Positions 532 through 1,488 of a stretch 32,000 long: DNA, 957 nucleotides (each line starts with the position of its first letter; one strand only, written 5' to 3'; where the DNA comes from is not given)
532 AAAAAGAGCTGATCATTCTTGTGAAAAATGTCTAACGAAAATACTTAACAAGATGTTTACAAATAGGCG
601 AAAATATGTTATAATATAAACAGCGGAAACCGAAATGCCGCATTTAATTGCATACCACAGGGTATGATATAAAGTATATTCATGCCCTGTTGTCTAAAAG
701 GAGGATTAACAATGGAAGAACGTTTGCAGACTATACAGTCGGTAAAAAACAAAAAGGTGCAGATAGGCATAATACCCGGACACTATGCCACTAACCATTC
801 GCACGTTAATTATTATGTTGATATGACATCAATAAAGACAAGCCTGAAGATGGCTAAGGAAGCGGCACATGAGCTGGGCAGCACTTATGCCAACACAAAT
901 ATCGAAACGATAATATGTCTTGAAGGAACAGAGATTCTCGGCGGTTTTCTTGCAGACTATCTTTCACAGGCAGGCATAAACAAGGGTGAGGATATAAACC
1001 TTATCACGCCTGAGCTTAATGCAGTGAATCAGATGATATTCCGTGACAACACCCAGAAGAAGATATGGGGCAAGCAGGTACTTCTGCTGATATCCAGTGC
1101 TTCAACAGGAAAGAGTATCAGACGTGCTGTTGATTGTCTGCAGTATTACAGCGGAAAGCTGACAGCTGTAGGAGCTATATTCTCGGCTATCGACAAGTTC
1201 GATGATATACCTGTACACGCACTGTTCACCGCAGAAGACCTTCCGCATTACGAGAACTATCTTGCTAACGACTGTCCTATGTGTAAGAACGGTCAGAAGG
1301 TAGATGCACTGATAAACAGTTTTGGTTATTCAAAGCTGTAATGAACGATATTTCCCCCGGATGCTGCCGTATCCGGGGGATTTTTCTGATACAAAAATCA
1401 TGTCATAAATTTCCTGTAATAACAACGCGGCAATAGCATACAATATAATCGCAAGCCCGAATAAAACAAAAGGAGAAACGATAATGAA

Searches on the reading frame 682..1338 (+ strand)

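Call 64: search_protein_families(library=pfam, proteins=[window:682-1338:+], max_evalue=0.001)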
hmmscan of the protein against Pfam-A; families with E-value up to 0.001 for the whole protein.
window:682-1338:+ (219 aa): 0 families

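Call 117: search_protein_families(library=ncbifam, proteins=[window:682-1338:+], max_evalue=0.001)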
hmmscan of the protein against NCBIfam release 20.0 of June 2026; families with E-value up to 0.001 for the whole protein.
window:682-1338:+ (219 aa): 1 family
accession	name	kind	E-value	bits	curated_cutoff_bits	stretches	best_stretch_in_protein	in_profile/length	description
TIGR01367.1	pyrE_Therm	equivalog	4.2e-06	26.5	150.25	1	40-208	23-182/187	orotate phosphoribosyltransferase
